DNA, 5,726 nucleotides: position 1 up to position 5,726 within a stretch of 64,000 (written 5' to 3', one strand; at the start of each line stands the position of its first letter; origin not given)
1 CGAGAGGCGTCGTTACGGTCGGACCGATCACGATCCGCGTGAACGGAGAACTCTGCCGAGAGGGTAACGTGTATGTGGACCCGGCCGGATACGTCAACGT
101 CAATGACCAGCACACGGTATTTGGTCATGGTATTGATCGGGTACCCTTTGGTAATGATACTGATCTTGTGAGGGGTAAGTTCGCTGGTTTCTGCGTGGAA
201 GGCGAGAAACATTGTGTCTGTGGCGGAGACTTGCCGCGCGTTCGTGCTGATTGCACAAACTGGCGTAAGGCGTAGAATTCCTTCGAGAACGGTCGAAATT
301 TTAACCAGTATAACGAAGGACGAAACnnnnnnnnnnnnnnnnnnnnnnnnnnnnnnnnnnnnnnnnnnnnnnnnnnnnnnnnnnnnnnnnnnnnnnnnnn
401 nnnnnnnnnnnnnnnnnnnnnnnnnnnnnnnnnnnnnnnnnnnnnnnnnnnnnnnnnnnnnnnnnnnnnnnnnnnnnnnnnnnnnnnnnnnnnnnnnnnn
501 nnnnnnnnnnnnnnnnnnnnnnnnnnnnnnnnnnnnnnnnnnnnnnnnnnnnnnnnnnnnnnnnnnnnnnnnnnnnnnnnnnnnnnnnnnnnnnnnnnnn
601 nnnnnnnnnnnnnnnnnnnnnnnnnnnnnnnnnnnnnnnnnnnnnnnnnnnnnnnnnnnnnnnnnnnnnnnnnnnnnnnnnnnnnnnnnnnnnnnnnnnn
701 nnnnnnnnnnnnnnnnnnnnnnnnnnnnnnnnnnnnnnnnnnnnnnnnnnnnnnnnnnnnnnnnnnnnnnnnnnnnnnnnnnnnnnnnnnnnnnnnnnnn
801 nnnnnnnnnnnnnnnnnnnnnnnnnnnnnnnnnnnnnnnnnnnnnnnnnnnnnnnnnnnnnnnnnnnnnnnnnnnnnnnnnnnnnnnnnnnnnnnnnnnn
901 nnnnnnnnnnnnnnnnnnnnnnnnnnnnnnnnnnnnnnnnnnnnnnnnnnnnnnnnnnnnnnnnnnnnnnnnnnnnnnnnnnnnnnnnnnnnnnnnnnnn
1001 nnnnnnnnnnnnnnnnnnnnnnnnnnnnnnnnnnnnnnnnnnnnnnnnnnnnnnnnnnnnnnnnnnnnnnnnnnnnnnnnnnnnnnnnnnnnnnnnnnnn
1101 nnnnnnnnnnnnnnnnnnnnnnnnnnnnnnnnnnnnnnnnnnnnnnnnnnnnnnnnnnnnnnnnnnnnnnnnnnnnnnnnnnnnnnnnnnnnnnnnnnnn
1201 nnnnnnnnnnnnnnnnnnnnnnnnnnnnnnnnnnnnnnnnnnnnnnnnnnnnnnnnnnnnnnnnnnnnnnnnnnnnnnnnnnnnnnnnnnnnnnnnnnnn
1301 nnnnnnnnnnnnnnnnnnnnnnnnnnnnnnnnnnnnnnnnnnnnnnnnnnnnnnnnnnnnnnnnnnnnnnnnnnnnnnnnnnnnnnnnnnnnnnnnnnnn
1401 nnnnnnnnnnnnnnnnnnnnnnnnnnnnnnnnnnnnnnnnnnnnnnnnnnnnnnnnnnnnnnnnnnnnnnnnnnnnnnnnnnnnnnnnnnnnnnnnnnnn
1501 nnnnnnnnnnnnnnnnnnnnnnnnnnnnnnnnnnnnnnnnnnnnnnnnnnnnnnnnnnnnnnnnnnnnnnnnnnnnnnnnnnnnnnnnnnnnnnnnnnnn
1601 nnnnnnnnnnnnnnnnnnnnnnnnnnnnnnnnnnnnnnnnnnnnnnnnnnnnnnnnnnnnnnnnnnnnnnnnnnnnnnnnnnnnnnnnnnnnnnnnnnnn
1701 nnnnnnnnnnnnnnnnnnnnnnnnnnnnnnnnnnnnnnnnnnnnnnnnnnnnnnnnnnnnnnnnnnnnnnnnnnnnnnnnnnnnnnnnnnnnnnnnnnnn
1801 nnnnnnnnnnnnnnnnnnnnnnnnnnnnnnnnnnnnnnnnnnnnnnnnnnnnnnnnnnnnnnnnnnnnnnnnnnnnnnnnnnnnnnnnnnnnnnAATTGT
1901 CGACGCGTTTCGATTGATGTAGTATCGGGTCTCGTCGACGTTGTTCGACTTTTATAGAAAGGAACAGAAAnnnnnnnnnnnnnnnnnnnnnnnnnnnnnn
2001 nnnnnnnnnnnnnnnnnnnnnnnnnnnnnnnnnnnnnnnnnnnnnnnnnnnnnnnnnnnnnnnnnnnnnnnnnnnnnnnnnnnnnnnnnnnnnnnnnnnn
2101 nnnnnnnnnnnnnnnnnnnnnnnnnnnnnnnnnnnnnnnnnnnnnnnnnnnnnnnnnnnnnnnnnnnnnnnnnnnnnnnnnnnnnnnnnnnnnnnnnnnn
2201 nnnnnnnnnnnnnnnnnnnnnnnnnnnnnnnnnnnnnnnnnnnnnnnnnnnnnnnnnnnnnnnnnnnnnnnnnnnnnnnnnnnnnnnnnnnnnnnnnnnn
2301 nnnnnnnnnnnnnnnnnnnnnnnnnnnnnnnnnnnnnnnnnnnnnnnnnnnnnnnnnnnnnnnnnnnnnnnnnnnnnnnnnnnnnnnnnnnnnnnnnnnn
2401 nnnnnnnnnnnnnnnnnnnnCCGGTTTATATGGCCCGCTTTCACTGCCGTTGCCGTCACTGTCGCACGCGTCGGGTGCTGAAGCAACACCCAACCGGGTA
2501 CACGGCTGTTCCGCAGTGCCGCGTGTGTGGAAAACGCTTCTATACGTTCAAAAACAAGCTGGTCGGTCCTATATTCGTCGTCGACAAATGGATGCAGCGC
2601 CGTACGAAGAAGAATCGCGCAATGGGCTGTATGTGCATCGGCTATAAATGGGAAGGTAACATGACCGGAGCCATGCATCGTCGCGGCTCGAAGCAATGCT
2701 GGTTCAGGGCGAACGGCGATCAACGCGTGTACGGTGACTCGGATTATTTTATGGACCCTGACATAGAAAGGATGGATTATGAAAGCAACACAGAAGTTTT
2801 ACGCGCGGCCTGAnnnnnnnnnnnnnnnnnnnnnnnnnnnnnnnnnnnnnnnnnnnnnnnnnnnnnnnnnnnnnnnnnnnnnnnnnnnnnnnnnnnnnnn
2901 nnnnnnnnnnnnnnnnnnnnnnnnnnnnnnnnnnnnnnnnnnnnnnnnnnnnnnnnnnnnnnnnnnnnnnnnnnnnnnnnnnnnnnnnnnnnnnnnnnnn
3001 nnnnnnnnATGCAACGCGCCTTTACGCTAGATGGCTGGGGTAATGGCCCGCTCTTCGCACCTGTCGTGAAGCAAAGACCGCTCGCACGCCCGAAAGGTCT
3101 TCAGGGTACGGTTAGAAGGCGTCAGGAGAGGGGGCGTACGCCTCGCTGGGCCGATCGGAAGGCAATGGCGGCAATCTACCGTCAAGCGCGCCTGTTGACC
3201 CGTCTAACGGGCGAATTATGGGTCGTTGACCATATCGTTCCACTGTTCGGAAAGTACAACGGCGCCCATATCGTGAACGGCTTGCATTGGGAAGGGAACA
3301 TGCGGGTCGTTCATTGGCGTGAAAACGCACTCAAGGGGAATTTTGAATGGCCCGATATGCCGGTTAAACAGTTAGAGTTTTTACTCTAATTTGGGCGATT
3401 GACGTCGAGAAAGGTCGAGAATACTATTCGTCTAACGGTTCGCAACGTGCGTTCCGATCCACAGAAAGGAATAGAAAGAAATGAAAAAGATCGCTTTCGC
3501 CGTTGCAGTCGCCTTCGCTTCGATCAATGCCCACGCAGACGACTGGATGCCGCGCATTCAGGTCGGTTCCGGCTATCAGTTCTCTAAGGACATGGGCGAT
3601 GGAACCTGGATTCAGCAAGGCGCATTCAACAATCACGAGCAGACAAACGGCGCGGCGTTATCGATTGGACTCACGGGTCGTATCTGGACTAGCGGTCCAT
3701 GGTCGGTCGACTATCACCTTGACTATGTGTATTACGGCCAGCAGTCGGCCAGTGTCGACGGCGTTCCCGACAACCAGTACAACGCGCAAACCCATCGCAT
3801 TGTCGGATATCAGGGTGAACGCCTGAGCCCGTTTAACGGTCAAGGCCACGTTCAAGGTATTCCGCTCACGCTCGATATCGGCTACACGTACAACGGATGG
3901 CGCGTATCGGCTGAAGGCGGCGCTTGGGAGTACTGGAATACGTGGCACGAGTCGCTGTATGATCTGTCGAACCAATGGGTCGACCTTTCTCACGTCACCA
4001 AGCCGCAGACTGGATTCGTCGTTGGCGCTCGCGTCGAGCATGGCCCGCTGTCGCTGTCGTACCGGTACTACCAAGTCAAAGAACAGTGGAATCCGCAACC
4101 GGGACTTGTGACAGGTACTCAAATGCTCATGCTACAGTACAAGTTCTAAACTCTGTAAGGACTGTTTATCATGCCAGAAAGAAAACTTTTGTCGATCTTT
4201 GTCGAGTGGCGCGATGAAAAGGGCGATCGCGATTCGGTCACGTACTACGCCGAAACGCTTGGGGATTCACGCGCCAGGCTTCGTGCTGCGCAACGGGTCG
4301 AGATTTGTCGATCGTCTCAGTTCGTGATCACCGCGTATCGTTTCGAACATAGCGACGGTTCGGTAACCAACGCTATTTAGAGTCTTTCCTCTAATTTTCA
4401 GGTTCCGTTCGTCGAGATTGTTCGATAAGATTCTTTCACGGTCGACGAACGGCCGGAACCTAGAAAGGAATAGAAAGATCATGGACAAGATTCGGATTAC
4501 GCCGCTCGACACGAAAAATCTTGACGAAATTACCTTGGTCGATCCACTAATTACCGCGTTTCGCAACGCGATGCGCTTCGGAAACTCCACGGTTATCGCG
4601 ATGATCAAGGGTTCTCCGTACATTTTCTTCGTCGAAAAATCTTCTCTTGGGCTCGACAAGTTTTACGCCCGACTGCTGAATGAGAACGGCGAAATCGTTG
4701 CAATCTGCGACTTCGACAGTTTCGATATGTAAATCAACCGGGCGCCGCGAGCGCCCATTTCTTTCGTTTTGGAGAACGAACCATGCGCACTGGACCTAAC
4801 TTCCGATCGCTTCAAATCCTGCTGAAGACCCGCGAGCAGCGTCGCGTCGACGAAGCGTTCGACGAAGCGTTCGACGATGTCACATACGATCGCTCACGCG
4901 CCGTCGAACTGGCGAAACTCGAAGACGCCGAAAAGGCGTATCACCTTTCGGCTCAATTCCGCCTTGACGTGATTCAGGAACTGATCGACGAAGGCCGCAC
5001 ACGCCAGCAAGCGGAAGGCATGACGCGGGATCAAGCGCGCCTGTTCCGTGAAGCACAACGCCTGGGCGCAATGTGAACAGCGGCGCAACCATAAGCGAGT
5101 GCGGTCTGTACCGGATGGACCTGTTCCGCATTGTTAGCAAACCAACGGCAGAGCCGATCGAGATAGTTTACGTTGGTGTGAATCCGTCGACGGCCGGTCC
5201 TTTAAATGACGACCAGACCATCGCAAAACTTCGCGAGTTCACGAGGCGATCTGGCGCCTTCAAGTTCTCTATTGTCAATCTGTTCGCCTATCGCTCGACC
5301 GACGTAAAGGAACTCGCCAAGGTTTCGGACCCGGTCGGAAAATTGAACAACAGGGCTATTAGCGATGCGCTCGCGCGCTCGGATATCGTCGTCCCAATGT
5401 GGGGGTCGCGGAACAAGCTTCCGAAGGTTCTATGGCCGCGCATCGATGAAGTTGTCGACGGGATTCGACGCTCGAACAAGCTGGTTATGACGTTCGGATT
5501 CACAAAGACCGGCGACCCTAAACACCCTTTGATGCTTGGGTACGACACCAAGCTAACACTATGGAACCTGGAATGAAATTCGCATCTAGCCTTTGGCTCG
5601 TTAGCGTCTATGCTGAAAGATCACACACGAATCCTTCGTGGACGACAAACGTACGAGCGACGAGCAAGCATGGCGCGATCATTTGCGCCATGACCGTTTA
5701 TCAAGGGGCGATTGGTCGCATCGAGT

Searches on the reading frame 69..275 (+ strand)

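Call 41: search_protein_families(library=pfam, alignment_id=A1, max_evalue=0.01)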
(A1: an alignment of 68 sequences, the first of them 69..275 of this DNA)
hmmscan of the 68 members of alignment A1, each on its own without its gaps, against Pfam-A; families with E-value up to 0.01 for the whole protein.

A. member 1, window:69-275:+ (68 aa): 0 families

B. families by the number of members that match (of 68 scanned): 13 families
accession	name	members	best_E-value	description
PF23992.1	Pam3_gp32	1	5.7e-30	Phage Pam3 gp32-like protein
PF07799.17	DUF1643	1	1.9e-28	Protein of unknown function (DUF1643)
PF25109.1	HAD_PNKP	1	1e-27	Polynucleotide kinase PNKP phosphatase domain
PF23858.1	DUF7220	1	6.7e-26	Family of unknown function (DUF7220)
PF00929.31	RNase_T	1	6.2e-22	Exonuclease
PF24024.1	DUF7336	1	0.00017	Domain of unknown function (DUF7336)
PF24704.1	DUF7667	1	0.0007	Family of unknown function (DUF7667)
PF00010.31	HLH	1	0.001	Helix-loop-helix DNA-binding domain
PF21002.2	TMEM106_N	1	0.0017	Transmembrane protein 106 N-terminal region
PF17974.7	GalBD_like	1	0.0031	Galactose-binding domain-like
PF00684.25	DnaJ_CXXCXGXG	1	0.0035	DnaJ central domain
PF12376.13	DUF3654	1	0.0071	Protein of unknown function (DUF3654)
PF03819.22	MazG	1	0.0083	MazG nucleotide pyrophosphohydrolase domain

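Call 42: search_protein_families(library=phrogs, alignment_id=A1, max_evalue=0.001)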
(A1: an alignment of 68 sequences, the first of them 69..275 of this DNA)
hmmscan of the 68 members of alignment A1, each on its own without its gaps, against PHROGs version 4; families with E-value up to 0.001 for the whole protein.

A. member 1, window:69-275:+ (68 aa): 1 family
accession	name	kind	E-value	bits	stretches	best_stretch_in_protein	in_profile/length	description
phrog_35727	-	unknown function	0.00024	21.9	1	39-67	135-162/162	-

B. families by the number of members that match (of 68 scanned): 28 families (the first 25 are shown)
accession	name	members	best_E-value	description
phrog_757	-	1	1.4e-64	DNA methyltransferase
phrog_3230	-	1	5.2e-40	-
phrog_20046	-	1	7.8e-37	-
phrog_415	-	1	9.6e-37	polynucleotide kinase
phrog_192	-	1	1.6e-31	DNA polymerase exonuclease subunit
phrog_505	-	1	4.3e-31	polynucleotide kinase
phrog_4783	-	1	6.1e-30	-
phrog_2165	-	1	3.2e-29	DNA helicase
phrog_5888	-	1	1.1e-26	-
phrog_26577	-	1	6.9e-26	-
phrog_9722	-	1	4.6e-25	-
phrog_4276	-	1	1.1e-24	-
phrog_4765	-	1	2e-18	-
phrog_37665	-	1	8.6e-18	-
phrog_17384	-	1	7.1e-12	-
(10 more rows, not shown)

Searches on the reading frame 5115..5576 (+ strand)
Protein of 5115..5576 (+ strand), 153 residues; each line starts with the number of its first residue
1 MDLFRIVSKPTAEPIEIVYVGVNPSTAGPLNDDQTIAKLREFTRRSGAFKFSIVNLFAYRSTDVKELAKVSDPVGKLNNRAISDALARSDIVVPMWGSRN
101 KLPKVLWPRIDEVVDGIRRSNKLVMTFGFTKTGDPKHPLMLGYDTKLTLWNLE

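Call 43: search_protein_families(library=phrogs, proteins=[window:5115-5576:+], max_evalue=0.001)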
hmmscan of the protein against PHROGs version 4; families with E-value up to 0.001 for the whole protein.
window:5115-5576:+ (153 aa): 1 family
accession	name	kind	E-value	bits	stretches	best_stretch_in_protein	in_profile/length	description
phrog_3230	-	unknown function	5.2e-40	138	1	16-151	33-164/167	-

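Call 45: search_protein_families(library=ncbifam, proteins=[window:5115-5576:+], max_evalue=0.01)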
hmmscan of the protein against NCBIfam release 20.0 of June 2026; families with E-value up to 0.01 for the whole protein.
window:5115-5576:+ (153 aa): 0 families
